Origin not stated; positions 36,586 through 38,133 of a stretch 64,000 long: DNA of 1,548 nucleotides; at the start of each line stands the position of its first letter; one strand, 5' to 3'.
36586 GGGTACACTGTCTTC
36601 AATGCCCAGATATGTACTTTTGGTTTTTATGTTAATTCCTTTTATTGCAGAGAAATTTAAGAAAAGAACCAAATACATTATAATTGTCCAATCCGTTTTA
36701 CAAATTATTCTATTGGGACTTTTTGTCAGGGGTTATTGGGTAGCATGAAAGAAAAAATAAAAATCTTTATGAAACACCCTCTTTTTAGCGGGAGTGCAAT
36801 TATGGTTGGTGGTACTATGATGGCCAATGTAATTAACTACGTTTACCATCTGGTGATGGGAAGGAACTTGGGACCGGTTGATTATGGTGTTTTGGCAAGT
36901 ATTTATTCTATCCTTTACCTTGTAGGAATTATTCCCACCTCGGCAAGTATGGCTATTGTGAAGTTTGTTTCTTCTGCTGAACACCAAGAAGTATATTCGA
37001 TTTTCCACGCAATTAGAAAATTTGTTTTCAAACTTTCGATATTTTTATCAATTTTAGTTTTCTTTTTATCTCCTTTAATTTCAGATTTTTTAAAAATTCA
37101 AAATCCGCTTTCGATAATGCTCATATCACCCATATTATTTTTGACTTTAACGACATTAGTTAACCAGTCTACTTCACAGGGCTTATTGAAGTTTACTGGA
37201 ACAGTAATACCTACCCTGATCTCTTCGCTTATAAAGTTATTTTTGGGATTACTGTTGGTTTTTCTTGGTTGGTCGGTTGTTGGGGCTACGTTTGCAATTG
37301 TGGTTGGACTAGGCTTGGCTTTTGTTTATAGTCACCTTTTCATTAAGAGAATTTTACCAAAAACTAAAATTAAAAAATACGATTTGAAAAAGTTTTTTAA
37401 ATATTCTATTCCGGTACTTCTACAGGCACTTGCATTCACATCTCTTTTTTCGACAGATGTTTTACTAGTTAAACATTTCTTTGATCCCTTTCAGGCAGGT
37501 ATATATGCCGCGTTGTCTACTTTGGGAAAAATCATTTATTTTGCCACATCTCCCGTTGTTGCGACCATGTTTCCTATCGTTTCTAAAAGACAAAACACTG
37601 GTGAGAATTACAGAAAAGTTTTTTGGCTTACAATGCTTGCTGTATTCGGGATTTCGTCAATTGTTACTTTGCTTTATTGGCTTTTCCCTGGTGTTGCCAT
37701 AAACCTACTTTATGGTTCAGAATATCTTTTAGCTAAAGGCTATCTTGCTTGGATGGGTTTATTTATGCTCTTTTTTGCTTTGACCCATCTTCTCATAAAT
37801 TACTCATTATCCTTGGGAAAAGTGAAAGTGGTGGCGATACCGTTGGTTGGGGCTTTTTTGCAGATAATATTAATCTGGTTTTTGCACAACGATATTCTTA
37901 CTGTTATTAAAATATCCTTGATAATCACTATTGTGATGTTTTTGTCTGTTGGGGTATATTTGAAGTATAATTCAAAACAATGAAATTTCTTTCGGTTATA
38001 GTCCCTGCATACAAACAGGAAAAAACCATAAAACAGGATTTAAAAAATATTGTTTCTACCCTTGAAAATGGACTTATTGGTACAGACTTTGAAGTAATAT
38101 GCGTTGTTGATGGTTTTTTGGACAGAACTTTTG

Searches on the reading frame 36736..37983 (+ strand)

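Call 10: search_protein_families(library=pfam, proteins=[window:36736-37983:+], max_evalue=0.001)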
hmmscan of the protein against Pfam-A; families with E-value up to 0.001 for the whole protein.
window:36736-37983:+ (415 aa): 3 families
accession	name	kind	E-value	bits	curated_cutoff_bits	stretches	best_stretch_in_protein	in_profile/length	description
PF13440.11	Polysacc_synt_3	-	6.3e-19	68.8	23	1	40-331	1-289/293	Polysaccharide biosynthesis protein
PF01943.22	Polysacc_synt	-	3e-14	53.6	28.2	1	19-284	4-272/274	Polysaccharide biosynthesis protein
PF01554.23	MatE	-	3.1e-05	24.2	24.9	1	226-380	1-159/161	MatE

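Call 51: search_protein_families(library=ncbifam, proteins=[window:36736-37983:+], max_evalue=0.0001)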
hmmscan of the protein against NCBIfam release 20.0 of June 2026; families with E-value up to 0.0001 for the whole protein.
window:36736-37983:+ (415 aa): 0 families
